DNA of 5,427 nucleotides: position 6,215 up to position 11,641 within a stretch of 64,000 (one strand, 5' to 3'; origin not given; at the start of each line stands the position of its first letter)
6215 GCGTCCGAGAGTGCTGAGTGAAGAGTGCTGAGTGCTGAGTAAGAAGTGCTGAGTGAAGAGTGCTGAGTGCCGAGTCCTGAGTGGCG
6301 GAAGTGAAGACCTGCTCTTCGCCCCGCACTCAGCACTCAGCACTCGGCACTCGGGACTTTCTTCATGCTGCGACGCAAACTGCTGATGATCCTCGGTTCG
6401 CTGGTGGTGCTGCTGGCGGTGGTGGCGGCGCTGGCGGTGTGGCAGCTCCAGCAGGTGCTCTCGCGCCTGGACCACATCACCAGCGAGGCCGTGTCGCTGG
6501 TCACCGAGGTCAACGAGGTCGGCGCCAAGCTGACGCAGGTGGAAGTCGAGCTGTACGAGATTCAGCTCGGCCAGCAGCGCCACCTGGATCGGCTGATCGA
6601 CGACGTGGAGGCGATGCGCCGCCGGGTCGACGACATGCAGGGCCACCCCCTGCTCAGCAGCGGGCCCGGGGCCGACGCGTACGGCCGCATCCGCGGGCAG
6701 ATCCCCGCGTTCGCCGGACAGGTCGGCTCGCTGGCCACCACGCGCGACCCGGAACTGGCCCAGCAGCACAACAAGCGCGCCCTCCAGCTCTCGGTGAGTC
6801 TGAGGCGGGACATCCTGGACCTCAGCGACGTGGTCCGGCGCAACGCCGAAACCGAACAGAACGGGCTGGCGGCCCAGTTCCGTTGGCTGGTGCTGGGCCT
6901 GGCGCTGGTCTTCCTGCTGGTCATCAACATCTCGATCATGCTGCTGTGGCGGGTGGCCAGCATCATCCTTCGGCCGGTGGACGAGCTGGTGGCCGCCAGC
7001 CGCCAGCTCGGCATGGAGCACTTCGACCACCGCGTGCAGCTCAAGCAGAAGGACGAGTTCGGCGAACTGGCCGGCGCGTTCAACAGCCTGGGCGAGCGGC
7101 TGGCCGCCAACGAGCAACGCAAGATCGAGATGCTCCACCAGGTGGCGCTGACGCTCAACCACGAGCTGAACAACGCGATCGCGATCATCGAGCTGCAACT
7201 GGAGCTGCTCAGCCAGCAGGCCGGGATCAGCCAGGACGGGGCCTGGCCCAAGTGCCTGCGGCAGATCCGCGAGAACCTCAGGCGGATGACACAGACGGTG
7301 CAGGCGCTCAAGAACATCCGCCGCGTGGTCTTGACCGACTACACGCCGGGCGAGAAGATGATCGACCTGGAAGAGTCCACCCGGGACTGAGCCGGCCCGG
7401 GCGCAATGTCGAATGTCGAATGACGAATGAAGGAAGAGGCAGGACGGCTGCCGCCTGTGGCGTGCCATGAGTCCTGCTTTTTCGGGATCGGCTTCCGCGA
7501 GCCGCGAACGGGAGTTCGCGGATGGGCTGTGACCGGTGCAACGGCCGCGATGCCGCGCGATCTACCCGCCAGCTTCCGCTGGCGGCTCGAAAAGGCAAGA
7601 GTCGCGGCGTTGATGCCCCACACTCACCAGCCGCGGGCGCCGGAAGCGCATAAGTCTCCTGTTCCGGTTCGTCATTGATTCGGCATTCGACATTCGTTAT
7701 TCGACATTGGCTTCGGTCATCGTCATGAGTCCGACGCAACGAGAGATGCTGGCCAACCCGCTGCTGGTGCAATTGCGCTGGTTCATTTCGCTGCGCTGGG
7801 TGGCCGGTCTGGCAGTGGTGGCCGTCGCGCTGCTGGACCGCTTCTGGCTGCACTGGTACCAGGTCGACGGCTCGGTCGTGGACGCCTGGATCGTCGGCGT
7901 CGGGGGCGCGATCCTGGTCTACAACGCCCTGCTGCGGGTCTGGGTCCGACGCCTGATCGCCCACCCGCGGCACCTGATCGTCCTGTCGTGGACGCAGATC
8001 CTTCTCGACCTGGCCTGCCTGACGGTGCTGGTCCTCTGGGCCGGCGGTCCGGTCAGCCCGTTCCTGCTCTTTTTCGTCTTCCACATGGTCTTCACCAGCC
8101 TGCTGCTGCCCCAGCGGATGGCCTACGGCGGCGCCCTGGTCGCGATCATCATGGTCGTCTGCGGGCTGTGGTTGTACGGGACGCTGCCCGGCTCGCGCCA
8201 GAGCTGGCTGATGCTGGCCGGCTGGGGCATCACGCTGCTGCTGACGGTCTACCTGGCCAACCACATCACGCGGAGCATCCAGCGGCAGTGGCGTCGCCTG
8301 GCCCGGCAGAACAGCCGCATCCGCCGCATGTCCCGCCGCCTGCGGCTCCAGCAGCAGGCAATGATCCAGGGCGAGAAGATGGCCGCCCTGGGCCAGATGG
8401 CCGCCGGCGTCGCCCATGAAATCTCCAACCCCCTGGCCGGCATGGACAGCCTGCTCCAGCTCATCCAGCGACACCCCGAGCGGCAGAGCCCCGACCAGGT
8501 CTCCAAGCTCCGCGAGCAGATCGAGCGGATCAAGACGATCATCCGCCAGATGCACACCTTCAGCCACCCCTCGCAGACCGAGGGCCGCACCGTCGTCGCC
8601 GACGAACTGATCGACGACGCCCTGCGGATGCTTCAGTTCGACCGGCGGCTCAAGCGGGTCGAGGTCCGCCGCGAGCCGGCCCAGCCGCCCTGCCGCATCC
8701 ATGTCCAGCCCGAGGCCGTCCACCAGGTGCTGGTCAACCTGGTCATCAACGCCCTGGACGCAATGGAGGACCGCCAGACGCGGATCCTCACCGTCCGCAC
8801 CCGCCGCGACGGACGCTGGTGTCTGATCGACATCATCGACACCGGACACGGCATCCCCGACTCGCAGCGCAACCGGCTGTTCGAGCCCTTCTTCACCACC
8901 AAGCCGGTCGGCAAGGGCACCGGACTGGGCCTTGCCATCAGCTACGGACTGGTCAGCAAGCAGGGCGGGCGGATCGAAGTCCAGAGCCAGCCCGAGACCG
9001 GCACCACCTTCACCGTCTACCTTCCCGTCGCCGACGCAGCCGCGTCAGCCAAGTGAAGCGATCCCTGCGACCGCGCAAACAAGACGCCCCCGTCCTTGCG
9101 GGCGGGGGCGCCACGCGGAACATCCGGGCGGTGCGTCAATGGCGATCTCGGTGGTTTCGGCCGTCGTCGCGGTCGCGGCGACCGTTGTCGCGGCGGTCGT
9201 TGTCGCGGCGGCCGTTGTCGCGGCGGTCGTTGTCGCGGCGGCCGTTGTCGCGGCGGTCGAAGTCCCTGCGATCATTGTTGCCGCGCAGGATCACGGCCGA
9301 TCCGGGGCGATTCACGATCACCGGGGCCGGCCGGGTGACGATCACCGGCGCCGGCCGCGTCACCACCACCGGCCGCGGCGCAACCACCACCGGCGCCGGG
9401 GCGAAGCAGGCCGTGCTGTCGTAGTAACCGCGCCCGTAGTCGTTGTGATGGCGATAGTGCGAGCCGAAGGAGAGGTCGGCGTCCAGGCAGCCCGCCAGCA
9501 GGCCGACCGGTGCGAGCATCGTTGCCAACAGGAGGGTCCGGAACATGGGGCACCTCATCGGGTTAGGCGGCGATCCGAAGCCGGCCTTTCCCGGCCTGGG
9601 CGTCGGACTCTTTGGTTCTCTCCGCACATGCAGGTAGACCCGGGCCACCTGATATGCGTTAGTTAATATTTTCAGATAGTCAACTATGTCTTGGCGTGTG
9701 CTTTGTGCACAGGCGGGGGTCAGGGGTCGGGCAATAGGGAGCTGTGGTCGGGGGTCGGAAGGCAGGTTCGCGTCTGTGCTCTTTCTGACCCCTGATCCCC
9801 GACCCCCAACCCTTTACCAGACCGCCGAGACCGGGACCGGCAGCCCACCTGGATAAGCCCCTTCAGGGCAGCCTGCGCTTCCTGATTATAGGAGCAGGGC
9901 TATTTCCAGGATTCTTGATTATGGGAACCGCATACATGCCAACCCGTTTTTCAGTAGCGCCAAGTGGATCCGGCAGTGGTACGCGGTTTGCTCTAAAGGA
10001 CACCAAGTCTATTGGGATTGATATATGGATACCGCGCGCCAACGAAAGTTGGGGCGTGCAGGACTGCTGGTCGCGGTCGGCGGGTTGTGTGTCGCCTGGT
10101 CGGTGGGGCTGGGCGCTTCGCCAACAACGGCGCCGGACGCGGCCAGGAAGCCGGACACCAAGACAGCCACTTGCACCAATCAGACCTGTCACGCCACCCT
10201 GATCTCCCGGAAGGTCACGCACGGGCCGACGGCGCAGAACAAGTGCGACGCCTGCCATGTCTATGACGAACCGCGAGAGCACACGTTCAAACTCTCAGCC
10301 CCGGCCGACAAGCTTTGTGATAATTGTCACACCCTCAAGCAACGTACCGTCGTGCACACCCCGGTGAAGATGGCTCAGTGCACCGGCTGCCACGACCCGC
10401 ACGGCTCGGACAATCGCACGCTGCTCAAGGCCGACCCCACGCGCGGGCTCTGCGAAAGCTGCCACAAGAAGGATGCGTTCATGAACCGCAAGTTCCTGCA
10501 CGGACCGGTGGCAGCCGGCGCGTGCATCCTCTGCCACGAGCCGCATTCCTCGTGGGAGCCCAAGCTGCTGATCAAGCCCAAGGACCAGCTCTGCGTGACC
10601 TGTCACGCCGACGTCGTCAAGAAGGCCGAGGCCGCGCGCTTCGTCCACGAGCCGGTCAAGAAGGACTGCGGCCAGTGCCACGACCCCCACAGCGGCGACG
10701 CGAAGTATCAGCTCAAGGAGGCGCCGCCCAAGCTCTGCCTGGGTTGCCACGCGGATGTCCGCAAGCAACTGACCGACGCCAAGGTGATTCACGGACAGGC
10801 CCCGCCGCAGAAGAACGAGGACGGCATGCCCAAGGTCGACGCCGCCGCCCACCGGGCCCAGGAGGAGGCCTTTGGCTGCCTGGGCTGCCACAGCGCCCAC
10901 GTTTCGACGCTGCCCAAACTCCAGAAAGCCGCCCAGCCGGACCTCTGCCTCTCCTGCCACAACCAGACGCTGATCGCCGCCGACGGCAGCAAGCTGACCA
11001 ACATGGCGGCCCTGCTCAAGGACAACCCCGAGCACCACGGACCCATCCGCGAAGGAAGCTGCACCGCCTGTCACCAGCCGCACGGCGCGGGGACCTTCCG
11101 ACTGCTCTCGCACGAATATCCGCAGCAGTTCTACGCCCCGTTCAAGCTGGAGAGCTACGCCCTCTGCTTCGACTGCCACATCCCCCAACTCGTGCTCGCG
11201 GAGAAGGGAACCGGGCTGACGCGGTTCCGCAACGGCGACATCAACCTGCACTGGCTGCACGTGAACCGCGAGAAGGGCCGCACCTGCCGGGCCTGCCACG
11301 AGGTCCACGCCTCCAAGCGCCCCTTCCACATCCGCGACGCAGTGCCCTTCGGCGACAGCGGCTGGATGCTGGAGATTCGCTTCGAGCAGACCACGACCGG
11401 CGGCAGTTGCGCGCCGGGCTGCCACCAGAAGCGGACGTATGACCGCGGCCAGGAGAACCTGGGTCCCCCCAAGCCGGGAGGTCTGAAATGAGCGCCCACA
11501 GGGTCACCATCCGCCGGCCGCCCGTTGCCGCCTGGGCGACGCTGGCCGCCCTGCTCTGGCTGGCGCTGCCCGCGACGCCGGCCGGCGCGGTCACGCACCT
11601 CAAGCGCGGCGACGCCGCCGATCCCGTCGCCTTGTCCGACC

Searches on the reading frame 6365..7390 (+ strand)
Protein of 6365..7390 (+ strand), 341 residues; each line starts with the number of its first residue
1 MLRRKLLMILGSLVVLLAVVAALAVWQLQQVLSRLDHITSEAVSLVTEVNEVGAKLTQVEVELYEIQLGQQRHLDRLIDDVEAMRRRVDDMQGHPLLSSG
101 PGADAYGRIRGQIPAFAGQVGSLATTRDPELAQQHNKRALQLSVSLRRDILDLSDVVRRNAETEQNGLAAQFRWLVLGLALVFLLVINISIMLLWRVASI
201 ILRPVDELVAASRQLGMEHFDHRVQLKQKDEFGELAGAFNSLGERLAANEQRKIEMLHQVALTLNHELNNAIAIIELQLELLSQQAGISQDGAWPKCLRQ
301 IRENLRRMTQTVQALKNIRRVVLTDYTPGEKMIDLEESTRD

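Call 9: search_protein_families(library=pfam, proteins=[window:6365-7390:+], max_evalue=0.001)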
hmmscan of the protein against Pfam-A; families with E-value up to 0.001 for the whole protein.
window:6365-7390:+ (341 aa): 4 families
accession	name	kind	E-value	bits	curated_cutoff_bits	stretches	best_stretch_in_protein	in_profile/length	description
PF00672.30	HAMP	-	3.5e-12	46.9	25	1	197-247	2-52/53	HAMP domain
PF00512.31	HisKA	-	0.00019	21.9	26.9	1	259-316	4-58/66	His Kinase A (phospho-acceptor) domain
PF12729.13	4HB_MCP_1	-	0.00019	21.5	27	1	3-90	5-93/181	Four helix bundle sensory module for signal transduction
PF02203.21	TarH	-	0.00051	20.4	25.2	1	3-87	8-96/177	Tar ligand binding domain homologue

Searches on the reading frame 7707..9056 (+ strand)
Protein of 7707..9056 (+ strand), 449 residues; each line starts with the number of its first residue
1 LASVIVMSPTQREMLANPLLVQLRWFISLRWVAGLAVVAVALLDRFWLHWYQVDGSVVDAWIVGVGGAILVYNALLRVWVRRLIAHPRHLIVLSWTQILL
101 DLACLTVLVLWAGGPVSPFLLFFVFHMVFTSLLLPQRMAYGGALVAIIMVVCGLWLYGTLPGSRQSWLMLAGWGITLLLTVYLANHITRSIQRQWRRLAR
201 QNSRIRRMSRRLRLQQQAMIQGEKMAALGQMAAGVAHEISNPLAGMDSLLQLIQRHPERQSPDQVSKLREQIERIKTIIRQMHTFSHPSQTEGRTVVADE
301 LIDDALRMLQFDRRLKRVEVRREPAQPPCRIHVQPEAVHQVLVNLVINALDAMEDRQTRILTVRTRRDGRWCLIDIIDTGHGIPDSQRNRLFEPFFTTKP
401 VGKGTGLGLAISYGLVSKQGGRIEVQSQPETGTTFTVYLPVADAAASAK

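Call 9: search_protein_families(library=pfam, proteins=[window:7707-9056:+], max_evalue=0.001)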
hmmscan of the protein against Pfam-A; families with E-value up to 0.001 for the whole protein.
window:7707-9056:+ (449 aa): 3 families
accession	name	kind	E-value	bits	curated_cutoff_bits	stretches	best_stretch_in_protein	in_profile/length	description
PF02518.31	HATPase_c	-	3.1e-25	89.2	26.4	1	335-442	3-110/111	Histidine kinase-, DNA gyrase B-, and HSP90-like ATPase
PF00512.31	HisKA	-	1.5e-10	41.4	26.9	1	228-287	2-62/66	His Kinase A (phospho-acceptor) domain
PF14501.12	HATPase_c_5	-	6.7e-05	23.2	22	1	336-428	4-91/102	GHKL domain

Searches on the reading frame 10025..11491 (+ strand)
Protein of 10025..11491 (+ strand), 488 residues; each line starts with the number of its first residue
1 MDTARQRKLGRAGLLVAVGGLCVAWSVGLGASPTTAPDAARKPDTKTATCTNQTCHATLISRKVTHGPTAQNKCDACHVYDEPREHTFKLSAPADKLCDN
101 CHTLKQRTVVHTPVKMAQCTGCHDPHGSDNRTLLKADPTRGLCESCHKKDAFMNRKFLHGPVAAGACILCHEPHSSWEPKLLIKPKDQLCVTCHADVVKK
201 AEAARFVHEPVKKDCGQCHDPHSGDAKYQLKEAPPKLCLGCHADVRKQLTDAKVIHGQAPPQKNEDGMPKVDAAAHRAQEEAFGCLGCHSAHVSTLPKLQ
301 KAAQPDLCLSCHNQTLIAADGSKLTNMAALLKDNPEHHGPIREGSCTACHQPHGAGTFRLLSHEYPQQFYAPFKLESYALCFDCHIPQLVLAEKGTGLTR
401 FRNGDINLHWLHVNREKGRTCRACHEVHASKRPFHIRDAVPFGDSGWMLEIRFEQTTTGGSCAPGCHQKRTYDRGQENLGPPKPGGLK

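Call 6: search_protein_families(library=pfam, proteins=[window:10025-11491:+], max_evalue=0.01)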
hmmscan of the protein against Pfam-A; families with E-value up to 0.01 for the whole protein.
window:10025-11491:+ (488 aa): 4 families
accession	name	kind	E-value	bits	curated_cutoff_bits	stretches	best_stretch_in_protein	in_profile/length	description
PF09699.15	Paired_CXXCH_1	-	1.2e-59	198.2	20.6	6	159-197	1-39/41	Doubled CXXCH motif (Paired_CXXCH_1)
PF14522.11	Cytochrome_C7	-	4e-14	52.6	24.8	2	306-385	14-66/67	Cytochrome c7 and related cytochrome c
PF14537.11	Cytochrom_c3_2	-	1.7e-13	51.3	25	1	281-385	5-78/79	Cytochrome c3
PF02085.21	Cytochrom_CIII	-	0.00015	22.5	22.9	0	238-312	33-101/101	Class III cytochrome C family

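Call 7: search_protein_families(library=ncbifam, proteins=[window:10025-11491:+], max_evalue=0.01)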
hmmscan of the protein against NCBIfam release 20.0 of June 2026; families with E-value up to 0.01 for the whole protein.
window:10025-11491:+ (488 aa): 6 families
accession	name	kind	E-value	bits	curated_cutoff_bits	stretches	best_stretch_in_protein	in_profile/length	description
TIGR01905.1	paired_CXXCH_1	subfamily_domain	1e-56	188.5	25.2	6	159-198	1-40/41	doubled CXXCH domain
TIGR03508.1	decahem_SO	subfamily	1.8e-36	126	192.2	4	142-259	119-236/258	DmsE family decaheme c-type cytochrome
NF041028.1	decahem_GSU2203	exception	7.3e-29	101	325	3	43-196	97-254/317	GSU2203 family decaheme c-type cytochrome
TIGR03153.1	cytochr_NrfH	equivalog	0.00024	21.2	134.2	0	142-246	30-137/138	cytochrome c nitrite reductase small subunit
NF043011.1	CytC7_Geobact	equivalog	0.00067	20.1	120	1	207-253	39-85/89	cytochrome c7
NF045722.1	c3_cytochr_TmcA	equivalog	0.0087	15.9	114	1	190-247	60-115/125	acidic tetraheme cytochrome c3 TmcA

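Call 59: search_solved_structures(query=window:10025-11491:+, max_evalue=0.01)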
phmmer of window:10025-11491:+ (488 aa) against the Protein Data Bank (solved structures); distinct sequences matched with E-value up to 0.01: 1.
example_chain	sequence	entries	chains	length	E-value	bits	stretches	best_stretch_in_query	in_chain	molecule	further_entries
6r2q_A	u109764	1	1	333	5.9e-18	67.9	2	140-244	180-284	Cystathionine beta-synthase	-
